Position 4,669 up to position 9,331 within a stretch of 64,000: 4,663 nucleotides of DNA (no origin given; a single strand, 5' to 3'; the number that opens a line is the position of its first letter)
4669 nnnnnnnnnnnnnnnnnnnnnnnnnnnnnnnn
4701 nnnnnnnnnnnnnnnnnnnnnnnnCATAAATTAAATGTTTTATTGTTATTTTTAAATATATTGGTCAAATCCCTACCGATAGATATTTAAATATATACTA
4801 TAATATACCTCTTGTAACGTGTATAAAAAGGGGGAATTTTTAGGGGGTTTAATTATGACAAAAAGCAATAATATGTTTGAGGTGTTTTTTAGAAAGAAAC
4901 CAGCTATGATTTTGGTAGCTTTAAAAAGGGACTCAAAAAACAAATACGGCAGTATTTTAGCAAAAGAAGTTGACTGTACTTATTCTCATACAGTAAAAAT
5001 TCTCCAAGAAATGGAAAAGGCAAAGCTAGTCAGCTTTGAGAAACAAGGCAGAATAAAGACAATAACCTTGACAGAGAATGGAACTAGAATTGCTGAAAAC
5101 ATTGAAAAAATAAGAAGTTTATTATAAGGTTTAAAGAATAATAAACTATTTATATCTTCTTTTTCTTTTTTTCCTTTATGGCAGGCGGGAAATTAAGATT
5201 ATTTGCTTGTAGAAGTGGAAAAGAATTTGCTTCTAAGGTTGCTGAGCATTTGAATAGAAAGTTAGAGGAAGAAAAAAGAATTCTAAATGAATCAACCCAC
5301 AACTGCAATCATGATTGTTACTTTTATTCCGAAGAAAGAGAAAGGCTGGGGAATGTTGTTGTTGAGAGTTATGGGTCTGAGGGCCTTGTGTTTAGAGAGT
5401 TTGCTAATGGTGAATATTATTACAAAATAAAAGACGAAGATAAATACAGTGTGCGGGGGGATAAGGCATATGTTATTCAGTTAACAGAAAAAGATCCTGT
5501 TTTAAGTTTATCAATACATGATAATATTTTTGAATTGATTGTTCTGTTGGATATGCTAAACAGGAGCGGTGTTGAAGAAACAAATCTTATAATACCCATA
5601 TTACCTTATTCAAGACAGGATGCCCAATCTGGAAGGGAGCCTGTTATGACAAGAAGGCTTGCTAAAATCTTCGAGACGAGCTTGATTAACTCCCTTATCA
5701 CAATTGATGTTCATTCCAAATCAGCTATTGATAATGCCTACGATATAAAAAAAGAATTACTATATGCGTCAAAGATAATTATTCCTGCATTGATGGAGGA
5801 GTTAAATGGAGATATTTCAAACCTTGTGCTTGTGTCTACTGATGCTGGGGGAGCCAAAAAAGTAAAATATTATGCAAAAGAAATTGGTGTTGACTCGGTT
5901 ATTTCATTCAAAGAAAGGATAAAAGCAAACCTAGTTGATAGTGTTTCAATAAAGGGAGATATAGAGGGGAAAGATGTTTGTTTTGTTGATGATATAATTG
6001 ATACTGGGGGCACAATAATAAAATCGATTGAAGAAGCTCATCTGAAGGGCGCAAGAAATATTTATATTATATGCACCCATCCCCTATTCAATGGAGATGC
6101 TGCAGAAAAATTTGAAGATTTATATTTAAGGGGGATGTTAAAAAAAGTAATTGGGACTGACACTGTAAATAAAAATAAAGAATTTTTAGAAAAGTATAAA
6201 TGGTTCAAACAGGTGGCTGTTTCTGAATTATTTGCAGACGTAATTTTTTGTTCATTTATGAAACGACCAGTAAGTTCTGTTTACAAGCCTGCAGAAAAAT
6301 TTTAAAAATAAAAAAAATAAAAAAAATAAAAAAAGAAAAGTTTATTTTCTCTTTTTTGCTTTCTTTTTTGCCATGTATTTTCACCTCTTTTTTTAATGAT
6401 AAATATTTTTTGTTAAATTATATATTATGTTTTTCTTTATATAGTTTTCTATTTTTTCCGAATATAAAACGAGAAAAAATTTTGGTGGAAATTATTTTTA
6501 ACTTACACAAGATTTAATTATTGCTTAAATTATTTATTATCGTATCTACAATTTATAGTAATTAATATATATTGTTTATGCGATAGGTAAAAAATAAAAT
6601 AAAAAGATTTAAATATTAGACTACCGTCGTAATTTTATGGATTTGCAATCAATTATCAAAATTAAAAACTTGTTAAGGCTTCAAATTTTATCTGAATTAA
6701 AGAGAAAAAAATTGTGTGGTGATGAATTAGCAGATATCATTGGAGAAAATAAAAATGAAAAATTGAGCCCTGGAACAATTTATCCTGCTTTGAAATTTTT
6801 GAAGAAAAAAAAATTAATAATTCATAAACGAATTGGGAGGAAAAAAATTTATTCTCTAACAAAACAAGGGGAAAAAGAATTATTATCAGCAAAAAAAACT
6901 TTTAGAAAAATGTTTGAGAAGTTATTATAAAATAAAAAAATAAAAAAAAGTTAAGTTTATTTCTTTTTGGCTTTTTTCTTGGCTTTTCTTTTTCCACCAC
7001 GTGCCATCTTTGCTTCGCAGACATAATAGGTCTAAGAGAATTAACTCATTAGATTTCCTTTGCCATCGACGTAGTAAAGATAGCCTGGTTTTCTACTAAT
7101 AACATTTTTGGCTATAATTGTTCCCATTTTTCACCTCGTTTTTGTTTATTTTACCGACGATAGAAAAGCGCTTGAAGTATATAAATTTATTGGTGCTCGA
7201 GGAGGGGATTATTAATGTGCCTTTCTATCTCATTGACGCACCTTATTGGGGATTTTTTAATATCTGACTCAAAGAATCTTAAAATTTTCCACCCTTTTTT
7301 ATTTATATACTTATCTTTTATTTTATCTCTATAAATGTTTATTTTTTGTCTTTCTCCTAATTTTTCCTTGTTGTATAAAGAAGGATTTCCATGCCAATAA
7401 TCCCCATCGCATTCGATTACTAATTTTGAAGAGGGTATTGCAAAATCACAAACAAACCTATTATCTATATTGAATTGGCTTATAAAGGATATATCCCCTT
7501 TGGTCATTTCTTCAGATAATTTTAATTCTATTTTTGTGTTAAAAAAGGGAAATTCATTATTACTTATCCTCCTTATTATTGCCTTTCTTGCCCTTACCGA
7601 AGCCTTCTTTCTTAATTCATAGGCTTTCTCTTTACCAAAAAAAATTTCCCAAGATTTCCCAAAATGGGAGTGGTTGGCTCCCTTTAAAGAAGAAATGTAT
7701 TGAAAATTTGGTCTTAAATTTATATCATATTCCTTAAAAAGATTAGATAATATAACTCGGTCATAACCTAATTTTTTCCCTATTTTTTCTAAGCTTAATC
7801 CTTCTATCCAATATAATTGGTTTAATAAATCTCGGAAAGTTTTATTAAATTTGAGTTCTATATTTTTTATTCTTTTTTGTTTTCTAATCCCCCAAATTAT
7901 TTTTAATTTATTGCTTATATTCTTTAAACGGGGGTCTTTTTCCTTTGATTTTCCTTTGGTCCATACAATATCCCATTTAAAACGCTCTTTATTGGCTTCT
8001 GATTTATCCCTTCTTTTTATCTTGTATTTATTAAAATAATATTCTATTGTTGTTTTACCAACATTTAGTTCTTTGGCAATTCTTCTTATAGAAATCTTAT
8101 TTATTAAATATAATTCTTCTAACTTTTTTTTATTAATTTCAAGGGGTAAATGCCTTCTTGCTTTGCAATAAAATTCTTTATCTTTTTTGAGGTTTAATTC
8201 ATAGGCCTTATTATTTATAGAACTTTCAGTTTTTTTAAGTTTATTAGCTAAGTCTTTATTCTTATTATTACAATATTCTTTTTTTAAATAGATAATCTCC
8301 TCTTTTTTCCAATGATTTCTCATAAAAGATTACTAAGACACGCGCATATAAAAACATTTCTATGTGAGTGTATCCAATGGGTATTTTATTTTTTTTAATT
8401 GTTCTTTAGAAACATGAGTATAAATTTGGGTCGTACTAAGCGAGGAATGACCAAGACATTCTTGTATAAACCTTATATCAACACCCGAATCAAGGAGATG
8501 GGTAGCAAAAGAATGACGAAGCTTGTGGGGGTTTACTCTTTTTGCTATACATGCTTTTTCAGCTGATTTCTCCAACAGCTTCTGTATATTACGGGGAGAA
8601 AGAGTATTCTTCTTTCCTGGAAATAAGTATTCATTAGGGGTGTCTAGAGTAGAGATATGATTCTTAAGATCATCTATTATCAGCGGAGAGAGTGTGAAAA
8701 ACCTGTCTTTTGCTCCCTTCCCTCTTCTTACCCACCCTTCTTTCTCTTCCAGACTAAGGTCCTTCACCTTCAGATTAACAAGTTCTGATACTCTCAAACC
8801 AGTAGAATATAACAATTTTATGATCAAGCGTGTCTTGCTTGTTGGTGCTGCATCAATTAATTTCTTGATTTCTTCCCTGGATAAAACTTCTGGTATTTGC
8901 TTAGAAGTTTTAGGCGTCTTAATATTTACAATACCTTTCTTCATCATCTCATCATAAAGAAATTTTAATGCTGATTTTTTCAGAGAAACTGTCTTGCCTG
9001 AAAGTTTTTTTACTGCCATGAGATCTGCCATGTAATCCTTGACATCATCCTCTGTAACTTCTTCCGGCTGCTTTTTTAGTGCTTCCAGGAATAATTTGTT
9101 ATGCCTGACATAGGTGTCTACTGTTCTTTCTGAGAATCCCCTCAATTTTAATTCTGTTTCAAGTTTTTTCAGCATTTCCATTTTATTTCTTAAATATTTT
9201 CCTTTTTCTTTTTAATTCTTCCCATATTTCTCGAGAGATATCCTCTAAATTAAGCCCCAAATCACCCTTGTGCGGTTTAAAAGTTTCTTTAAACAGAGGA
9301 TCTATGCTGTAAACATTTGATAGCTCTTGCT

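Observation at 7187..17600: Probable integrated mobile element carrying two recombinases, a homing-type nuclease and a foreign-looking cold-shock gene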

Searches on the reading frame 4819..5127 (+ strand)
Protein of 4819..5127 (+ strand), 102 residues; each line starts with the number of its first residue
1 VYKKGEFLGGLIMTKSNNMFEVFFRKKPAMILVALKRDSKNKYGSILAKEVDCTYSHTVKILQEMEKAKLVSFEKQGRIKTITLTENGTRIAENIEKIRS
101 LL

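Call 6: search_protein_families(library=pfam, proteins=[window:4819-5127:+], max_evalue=0.01)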
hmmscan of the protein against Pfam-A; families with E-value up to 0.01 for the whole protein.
window:4819-5127:+ (102 aa): 7 families
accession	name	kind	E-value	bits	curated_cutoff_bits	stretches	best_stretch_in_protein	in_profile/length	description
PF13463.12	HTH_27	-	1.5e-05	25.6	22.2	1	29-88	6-68/68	Winged helix DNA-binding domain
PF22665.2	DUF6293_C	-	0.00011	23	27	1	60-93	66-99/101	DUF6293 C-terminal winged helix domain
PF14947.12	HTH_45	-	0.00012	22.4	25.5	1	31-101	11-75/77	Winged helix-turn-helix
PF25212.1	HVO_A0114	-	0.00014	22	27.6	1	23-84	19-79/84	HVO_A0114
PF22166.2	ArnR1-like_WHD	-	0.00035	21.2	26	1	66-102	53-90/90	ArnR1-like, winged-helix domain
PF14277.12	DUF4364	-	0.0019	18.5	26.9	1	50-97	28-75/162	Domain of unknown function (DUF4364)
PF01090.25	Ribosomal_S19e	-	0.0041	17.3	29.4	1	40-95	78-130/137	Ribosomal protein S19e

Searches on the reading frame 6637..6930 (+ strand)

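Call 6: search_protein_families(library=pfam, proteins=[window:6637-6930:+], max_evalue=0.01)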
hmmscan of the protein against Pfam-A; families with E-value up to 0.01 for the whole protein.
window:6637-6930:+ (97 aa): 6 families
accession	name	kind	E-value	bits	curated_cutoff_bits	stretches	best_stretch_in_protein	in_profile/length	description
PF03551.20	PadR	-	3.5e-10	40.2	27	1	17-82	1-73/75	Transcriptional regulator PadR-like family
PF07106.19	TBPIP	-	0.0024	18.2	22.8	1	33-73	21-60/62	TBPIP/Hop2 winged helix domain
PF01022.26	HTH_5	-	0.0042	17.4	22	0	14-58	4-42/47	Bacterial regulatory protein, arsR family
PF03965.22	Penicillinase_R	-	0.0056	17.5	22.6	1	34-78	23-68/115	Penicillinase repressor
PF14502.12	HTH_41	-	0.0064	16.3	25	1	27-68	2-43/48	Helix-turn-helix domain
PF01475.25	FUR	-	0.0074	16.9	23.1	0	15-77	11-76/121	Ferric uptake regulator family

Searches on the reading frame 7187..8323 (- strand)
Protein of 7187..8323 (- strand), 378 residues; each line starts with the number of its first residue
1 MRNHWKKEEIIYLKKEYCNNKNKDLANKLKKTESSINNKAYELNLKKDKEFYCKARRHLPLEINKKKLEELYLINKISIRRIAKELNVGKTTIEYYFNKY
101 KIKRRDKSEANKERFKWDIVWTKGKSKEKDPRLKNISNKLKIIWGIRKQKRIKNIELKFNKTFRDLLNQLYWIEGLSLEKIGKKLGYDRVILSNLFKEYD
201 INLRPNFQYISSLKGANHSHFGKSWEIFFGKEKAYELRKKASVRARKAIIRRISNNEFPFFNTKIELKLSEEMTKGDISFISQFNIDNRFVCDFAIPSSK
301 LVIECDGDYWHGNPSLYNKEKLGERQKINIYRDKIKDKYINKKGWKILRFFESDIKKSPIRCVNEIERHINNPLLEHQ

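Call 5: search_protein_families(library=pfam, proteins=[window:7187-8323:-], max_evalue=0.01)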
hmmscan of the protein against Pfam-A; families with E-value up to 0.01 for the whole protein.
window:7187-8323:- (378 aa): 5 families
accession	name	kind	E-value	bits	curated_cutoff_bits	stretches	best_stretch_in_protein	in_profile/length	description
PF04480.18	DUF559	-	1e-07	32.2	20.6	1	276-370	31-108/109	Protein of unknown function (DUF559)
PF18741.7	MTES_1575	-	1.2e-06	28.9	38.2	1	271-370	7-96/96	REase_MTES_1575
PF13936.12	HTH_38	-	4.6e-05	23.5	27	0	69-95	14-39/44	Helix-turn-helix domain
PF01381.28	HTH_3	-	0.0021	18.5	23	0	75-100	8-33/55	Helix-turn-helix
PF00440.29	TetR_N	-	0.0063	16.7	24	0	76-98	16-38/47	Bacterial regulatory proteins, tetR family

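Call 35: search_protein_families(library=phrogs, proteins=[window:7187-8323:-], max_evalue=0.01)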
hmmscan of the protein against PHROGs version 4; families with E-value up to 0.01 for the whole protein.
window:7187-8323:- (378 aa): 17 families
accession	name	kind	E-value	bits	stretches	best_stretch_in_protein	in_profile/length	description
phrog_8446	-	DNA, RNA and nucleotide metabolism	1.6e-12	48.6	2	3-111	12-107/211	HNH endonuclease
phrog_7545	-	DNA, RNA and nucleotide metabolism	3e-09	38.3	1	64-125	6-57/160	HNH endonuclease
phrog_559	-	DNA, RNA and nucleotide metabolism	3.5e-08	33.7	1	11-371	76-416/607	HNH endonuclease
phrog_12058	-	unknown function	5.8e-08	32.5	1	40-205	66-237/768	-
phrog_323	-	transcription regulation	3.1e-07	31.2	1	2-186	94-256/319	transcriptional regulator, D5-like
phrog_13076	-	DNA, RNA and nucleotide metabolism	7.1e-06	26.7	1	262-363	19-125/154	endonuclease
phrog_503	-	unknown function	8.7e-06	26.5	1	264-369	33-129/144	-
phrog_9217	-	transcription regulation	3.3e-05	25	0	66-109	42-85/111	transcriptional regulator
phrog_125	-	DNA, RNA and nucleotide metabolism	0.00029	21.4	0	66-114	170-217/254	DNA invertase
phrog_9529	-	unknown function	0.00031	21.5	1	250-367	85-191/247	-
phrog_11108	-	unknown function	0.0005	21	0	146-221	46-107/180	-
phrog_14131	-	DNA, RNA and nucleotide metabolism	0.00063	19.9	1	5-203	132-330/351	DNA binding protein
phrog_11013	-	unknown function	0.00081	20.2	1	3-54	31-80/87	-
phrog_664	-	DNA, RNA and nucleotide metabolism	0.00096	20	1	75-124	99-149/210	DNA binding protein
phrog_756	-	DNA, RNA and nucleotide metabolism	0.0033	18.4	0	65-99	8-42/166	DNA binding protein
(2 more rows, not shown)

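Call 36: search_protein_families(library=ncbifam, proteins=[window:7187-8323:-], max_evalue=0.01)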
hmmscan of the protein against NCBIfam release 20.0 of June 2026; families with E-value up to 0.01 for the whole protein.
window:7187-8323:- (378 aa): 2 families
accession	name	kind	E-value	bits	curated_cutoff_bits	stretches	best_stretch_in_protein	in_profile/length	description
TIGR00632.1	vsr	subfamily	3e-07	30.7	97.85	1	262-353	21-118/119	DNA mismatch endonuclease Vsr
NF007294.0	PRK09767.1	equivalog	0.0039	17.3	218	0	324-371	64-111/117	DUF559 domain-containing protein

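Call 97: search_protein_families(library=padloc, proteins=[window:7187-8323:-], max_evalue=0.01)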
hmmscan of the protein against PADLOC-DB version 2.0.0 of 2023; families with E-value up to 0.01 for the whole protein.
window:7187-8323:- (378 aa): 2 families
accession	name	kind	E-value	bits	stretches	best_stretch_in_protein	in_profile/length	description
PDLC03678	HEase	-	0.0002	19.1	1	68-156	15-96/266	homing endonuclease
PDLC04133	mad1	-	0.0026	16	1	77-106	6-35/60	mads_1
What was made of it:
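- Checked: DUF559/Vsr-type C-terminal domain in 7187-8323: Pfam DUF559 32.2 bits against a cut-off of 20.6 (call 5), with N-terminal HTH modules like those of phage homing endonucleases (calls 35, 97).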

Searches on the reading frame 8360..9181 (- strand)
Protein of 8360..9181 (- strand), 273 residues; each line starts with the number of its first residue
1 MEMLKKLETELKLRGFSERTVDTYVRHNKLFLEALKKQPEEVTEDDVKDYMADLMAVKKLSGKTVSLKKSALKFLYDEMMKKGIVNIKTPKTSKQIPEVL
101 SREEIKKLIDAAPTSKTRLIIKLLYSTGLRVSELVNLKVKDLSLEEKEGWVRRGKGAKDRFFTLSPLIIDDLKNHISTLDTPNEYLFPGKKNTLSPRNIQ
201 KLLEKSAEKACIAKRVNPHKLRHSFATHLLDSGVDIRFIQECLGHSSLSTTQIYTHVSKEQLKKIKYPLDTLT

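Call 5: search_protein_families(library=pfam, proteins=[window:8360-9181:-], max_evalue=0.01)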
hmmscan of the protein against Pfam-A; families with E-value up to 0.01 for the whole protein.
window:8360-9181:- (273 aa): 4 families
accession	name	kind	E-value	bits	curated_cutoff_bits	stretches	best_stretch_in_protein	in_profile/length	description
PF00589.27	Phage_integrase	-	4.5e-45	154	27.1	1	99-260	2-171/172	Phage integrase family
PF13495.12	Phage_int_SAM_4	-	2.5e-16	60.3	27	1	4-82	2-81/85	Phage integrase, N-terminal SAM-like domain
PF02899.23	Phage_int_SAM_1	-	8.8e-07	29.6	22.3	1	14-82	12-82/83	Phage integrase, N-terminal SAM-like domain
PF09568.16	RE_MjaI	-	0.0059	16.9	22.7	0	32-82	60-108/164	MjaI restriction endonuclease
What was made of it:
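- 8360..9181 (-): XerA tyrosine recombinase, part of the chromosomal core. Pfam Phage_integrase and SAM_4 (call 5).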

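Call 13: find_encoding_contigs(protein=window:8360-9181:-, flank=10000, max_places=10)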
Protein window:8360-9181:- (273 aa): 2 contigs read that carry it; 1 place shown.
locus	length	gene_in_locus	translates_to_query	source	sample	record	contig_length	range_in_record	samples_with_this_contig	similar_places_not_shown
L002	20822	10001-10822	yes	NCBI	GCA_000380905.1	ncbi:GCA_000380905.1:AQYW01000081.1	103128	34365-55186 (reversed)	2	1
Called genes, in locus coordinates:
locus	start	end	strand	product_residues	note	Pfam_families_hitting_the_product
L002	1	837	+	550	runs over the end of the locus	PF03485:Arg_tRNA_synt_N, PF00750:tRNA-synt_1d, PF01406:tRNA-synt_1e (weak), PF05746:DALR_1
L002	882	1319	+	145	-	-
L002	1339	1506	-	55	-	-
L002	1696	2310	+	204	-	-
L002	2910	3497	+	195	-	-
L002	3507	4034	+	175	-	-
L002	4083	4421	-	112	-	-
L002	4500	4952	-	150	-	-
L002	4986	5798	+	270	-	-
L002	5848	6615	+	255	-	-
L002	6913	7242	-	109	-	PF03692:CxxCxxCC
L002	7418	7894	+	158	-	-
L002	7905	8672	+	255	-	PF00239:Resolvase, PF07508:Recombinase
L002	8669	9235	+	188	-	-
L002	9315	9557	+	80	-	PF00313:CSD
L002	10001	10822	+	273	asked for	PF02899:Phage_int_SAM_1 (weak), PF13495:Phage_int_SAM_4, PF00589:Phage_integrase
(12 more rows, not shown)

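Call 36: search_protein_families(library=ncbifam, proteins=[window:8360-9181:-], max_evalue=0.01)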
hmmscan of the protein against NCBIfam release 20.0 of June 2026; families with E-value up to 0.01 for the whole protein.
window:8360-9181:- (273 aa): 15 families
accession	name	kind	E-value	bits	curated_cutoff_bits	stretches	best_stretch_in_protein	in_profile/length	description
NF040815.2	recomb_XerA_Arch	equivalog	2.6e-78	263.2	220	1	7-265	3-262/263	site-specific tyrosine recombinase/integron integrase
TIGR02249.1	integrase_gron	subfamily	1.3e-62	212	265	2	3-180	1-181/315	integron integrase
TIGR02224.1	recomb_XerC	equivalog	3.4e-61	207.2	335.15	1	14-265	11-285/295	tyrosine recombinase XerC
TIGR02225.1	recomb_XerD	equivalog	1.3e-60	205.2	329.6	1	13-265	9-282/290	site-specific tyrosine recombinase XerD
NF001399.0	PRK00283.1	subfamily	7.5e-58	196.1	279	1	14-265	20-291/300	tyrosine recombinase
NF011946.0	PRK15417.1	equivalog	9.5e-39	133.5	435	2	197-272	255-330/337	integron integrase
NF002331.0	PRK01287.1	subfamily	4.8e-34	117.9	371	1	11-265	37-320/365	site-specific tyrosine recombinase XerC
NF003462.0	PRK05084.1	equivalog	4.2e-28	98.1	267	1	120-264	200-351/360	tyrosine recombinase XerS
NF007370.0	PRK09870.1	subfamily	1.2e-17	64.2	221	1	97-257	10-179/200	tyrosine-type DNA invertase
NF007371.0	PRK09871.1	subfamily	1.6e-14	53.9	222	1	116-256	27-173/198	tyrosine-type DNA invertase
NF040693.1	recomb_GmtY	equivalog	1.3e-10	41.2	340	1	217-264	392-439/441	gamma-mobile-trio recombinase GmtY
NF002685.0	PRK02436.1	equivalog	1.4e-10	41.5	178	1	4-254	2-243/245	site-specific tyrosine recombinase XerD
NF041502.1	integrase_1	equivalog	6.4e-08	31.8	350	1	197-266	300-369/484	site-specific integrase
NF047926.1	integrase_GmtZ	equivalog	0.0013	16.8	600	1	197-264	411-477/784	gamma-mobile-trio integrase GmtZ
TIGR00497.1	hsdM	equivalog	0.005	15.6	242.75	0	173-224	422-476/515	type I restriction-modification system subunit M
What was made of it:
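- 8360..9181 (-): NCBIfam NF040815 XerA equivalog, 263 bits against a 220 cut-off (call 36).
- Checked: XerA at 8360-9181: it passes the NCBIfam XerA equivalog, 263 bits against 220 (call 36).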
